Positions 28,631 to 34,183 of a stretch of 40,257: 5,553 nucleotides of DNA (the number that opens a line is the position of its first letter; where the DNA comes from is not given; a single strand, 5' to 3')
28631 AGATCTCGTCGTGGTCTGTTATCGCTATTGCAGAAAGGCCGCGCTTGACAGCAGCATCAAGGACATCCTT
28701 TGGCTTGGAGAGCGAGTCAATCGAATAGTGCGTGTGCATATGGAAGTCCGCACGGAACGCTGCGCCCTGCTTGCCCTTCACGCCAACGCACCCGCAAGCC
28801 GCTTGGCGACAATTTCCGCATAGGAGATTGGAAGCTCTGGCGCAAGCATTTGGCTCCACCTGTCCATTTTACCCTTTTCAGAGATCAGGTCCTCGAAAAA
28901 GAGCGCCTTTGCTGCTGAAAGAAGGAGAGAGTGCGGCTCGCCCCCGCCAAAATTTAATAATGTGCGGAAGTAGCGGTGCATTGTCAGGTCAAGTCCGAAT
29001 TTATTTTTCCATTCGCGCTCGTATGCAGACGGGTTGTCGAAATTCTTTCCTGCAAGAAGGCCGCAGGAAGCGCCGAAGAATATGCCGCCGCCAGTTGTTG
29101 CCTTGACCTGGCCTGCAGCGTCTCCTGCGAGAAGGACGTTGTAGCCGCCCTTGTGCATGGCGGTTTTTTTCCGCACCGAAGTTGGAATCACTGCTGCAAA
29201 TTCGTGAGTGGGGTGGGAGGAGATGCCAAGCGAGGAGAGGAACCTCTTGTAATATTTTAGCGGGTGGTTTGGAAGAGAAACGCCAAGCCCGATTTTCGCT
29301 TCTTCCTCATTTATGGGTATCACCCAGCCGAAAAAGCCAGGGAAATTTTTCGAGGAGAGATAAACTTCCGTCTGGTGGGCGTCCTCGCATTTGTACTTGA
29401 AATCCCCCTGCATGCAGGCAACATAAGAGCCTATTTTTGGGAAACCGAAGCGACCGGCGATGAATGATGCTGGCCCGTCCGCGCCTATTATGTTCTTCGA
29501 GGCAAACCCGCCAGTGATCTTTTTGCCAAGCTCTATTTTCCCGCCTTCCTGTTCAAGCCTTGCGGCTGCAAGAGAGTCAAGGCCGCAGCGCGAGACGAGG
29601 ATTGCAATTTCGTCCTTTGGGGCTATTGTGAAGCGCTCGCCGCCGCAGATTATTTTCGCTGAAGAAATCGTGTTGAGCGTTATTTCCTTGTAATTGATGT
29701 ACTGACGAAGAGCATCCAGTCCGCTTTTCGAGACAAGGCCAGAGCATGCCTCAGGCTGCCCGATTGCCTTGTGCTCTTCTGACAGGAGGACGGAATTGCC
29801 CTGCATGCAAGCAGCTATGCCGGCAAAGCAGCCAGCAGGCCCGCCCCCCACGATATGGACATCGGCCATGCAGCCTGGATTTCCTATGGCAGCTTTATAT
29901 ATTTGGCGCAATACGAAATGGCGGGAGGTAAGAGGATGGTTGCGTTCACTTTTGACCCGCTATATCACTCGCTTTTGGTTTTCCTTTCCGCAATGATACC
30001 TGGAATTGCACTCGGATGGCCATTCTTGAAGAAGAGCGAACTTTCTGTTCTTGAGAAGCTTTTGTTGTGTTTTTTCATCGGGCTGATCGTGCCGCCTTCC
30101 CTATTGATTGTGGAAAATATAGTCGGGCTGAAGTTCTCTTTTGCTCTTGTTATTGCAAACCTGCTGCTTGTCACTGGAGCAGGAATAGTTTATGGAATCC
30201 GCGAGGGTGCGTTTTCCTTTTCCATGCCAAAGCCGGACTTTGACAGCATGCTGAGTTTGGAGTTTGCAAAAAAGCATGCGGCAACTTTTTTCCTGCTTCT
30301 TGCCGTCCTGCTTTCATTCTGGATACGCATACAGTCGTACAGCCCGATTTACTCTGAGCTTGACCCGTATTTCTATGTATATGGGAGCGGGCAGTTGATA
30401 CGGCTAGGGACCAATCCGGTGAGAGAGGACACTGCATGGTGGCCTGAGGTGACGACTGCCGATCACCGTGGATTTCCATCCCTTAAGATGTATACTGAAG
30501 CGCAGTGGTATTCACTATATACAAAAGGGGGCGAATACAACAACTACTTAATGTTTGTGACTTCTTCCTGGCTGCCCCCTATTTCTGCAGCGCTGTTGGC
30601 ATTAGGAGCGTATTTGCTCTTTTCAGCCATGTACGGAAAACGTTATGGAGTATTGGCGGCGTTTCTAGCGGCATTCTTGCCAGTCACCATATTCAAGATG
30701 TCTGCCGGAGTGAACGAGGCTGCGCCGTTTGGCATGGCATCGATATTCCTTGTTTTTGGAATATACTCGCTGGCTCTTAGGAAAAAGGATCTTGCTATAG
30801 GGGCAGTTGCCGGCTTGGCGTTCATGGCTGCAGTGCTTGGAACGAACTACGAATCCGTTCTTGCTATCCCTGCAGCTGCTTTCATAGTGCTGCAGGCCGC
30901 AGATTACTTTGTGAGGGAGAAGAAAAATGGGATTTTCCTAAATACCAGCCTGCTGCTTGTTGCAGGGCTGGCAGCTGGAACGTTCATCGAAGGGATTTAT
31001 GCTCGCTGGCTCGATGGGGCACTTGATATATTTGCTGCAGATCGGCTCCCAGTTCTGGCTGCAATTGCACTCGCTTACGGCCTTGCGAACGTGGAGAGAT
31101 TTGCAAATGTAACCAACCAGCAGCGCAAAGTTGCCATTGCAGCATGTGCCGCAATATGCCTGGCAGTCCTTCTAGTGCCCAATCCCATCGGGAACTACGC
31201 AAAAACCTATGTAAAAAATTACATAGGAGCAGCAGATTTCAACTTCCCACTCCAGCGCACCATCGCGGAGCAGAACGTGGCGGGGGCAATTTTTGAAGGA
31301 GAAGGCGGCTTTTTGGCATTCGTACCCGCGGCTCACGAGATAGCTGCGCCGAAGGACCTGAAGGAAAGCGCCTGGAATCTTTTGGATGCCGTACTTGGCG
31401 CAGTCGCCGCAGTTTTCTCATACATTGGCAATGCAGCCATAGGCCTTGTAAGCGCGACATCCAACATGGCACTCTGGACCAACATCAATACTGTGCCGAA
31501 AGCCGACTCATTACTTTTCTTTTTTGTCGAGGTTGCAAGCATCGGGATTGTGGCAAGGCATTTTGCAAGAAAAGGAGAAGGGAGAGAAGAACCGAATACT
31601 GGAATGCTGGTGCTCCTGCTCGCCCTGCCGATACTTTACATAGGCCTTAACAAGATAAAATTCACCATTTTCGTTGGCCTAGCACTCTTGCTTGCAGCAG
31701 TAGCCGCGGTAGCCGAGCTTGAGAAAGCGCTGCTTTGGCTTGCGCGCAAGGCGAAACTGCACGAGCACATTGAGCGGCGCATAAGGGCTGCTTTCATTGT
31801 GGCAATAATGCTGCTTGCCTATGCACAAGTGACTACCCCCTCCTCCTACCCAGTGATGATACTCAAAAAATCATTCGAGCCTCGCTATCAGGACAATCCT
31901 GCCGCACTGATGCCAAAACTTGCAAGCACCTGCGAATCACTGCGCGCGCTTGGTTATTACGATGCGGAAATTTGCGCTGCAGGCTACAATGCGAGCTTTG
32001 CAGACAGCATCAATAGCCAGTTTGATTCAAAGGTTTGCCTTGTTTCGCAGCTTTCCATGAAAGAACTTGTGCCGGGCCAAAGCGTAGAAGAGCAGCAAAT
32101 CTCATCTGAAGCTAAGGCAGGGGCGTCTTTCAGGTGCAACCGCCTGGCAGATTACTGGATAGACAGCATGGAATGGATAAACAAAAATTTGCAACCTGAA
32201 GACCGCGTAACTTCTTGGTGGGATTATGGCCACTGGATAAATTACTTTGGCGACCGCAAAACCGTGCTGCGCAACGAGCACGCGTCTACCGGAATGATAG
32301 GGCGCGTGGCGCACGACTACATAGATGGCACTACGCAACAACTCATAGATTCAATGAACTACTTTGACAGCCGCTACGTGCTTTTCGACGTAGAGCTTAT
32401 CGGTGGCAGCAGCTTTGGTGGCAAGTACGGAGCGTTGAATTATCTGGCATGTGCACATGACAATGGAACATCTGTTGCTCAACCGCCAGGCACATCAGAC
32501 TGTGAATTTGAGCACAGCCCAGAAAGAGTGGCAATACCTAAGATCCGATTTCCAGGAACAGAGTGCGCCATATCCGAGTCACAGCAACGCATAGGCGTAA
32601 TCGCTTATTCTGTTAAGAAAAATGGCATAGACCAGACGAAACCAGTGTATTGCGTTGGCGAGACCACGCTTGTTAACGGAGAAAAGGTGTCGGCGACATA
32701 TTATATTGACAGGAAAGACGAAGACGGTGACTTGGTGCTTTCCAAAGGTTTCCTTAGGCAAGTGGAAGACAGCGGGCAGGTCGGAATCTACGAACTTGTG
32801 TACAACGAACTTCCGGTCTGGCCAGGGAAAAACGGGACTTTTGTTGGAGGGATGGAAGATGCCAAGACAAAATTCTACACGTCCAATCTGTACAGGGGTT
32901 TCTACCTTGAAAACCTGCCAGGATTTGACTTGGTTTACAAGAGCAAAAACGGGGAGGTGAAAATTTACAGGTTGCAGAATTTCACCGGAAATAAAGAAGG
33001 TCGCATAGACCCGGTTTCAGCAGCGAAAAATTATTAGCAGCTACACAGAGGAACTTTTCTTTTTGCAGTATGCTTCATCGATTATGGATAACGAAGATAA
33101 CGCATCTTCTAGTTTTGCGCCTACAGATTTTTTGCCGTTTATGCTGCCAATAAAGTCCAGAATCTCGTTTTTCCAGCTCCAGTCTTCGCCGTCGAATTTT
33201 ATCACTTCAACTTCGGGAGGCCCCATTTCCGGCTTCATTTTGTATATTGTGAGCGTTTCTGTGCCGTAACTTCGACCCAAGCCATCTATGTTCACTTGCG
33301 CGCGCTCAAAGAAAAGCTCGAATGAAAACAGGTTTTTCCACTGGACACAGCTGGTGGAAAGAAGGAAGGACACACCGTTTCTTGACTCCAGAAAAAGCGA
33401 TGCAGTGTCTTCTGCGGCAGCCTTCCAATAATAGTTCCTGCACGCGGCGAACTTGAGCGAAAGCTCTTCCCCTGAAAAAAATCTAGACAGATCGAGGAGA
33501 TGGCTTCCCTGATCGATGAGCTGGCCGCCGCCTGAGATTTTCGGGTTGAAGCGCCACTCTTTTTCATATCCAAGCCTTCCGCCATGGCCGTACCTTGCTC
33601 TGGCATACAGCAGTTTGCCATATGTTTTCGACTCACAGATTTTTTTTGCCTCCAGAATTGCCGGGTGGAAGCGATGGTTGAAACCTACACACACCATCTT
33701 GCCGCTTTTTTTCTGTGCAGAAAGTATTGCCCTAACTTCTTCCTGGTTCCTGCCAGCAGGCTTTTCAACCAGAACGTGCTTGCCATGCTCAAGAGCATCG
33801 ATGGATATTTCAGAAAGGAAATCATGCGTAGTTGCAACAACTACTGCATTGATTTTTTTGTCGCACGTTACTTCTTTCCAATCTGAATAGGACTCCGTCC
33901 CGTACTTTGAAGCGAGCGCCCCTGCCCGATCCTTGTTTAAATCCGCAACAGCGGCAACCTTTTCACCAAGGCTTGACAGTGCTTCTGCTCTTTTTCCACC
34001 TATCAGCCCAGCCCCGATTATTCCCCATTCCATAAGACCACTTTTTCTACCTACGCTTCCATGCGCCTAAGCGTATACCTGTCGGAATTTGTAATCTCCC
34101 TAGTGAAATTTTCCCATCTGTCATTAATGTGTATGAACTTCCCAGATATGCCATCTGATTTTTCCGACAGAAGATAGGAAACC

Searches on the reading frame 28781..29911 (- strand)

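Call 37: search_protein_families(library=pfam, proteins=[window:28781-29911:-], max_evalue=0.01)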
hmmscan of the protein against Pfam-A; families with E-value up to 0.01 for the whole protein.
window:28781-29911:- (377 aa): 7 families
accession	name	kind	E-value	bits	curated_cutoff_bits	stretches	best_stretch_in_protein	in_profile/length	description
PF01494.25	FAD_binding_3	-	2.6e-07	30.6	22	0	138-277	150-304/349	FAD binding domain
PF12831.13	FAD_oxidored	-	1.9e-06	27.9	27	1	17-51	1-35/416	FAD dependent oxidoreductase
PF22578.2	GGR_cat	-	2.8e-05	24.3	27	1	166-227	5-70/88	Geranylgeranyl reductase catalytic domain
PF03486.20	HI0933_like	-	7.8e-05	22.7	50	1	17-58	2-43/244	HI0933-like protein Rossmann domain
PF01134.28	GIDA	-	0.0023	17.5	22.1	1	17-47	1-31/391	Glucose inhibited division protein A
PF00890.30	FAD_binding_2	-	0.0031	17.2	20.4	1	17-59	1-44/414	FAD binding domain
PF13450.12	NAD_binding_8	-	0.0033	18.1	21.9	0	20-51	1-32/68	NAD(P)-binding Rossmann-like domain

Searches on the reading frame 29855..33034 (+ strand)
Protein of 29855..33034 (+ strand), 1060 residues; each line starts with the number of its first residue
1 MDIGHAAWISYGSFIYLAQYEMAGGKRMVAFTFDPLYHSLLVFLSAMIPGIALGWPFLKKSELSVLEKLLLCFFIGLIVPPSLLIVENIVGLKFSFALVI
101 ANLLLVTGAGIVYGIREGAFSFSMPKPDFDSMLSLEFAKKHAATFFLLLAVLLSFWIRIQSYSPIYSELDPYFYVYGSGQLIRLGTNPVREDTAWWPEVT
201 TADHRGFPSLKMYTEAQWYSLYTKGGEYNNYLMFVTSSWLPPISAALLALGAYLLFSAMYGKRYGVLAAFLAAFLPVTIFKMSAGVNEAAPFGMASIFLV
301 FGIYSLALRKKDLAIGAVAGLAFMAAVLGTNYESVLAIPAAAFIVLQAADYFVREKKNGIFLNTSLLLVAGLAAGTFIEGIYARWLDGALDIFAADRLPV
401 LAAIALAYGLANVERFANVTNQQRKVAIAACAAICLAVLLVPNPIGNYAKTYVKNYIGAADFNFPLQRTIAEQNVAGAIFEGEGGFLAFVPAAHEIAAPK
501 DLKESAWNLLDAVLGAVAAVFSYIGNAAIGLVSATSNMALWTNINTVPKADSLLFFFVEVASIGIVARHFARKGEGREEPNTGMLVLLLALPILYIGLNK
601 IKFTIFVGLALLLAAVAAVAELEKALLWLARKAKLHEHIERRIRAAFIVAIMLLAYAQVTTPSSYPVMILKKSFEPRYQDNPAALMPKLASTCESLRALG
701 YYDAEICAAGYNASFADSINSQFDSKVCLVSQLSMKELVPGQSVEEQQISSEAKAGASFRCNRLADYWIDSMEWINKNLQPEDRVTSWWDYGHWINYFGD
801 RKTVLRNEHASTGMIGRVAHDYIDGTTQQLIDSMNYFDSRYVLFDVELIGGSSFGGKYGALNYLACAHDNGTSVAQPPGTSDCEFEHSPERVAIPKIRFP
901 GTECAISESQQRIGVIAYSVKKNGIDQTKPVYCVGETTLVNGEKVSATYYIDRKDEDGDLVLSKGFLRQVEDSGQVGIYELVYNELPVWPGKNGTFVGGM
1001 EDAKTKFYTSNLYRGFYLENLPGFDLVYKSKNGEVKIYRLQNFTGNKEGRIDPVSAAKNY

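Call 12: search_protein_families(library=pfam, proteins=[window:29855-33034:+], max_evalue=0.00001)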
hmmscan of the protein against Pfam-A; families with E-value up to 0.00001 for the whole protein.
window:29855-33034:+ (1060 aa): 1 family
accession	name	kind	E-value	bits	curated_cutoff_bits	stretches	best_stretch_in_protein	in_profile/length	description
PF22627.1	AglB_core-like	-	8.2e-07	29.8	27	1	776-847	36-109/111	AglB core domain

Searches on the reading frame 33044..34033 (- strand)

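Call 12: search_protein_families(library=pfam, proteins=[window:33044-34033:-], max_evalue=0.00001)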
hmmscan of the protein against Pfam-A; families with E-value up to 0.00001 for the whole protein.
window:33044-34033:- (330 aa): 4 families
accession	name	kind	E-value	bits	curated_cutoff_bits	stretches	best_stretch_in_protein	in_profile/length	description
PF01408.29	GFO_IDH_MocA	-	9.7e-23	81.6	24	1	2-118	2-120/120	Oxidoreductase family, NAD-binding Rossmann fold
PF22725.1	GFO_IDH_MocA_C3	-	1.1e-19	71.1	27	1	127-246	2-122/124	GFO/IDH/MocA C-terminal domain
PF02894.22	GFO_IDH_MocA_C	-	3.7e-09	37.2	22.9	1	139-325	10-210/218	Oxidoreductase family, C-terminal alpha/beta domain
PF03447.22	NAD_binding_3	-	2.6e-07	31.8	24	1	7-114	1-113/116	Homoserine dehydrogenase, NAD binding domain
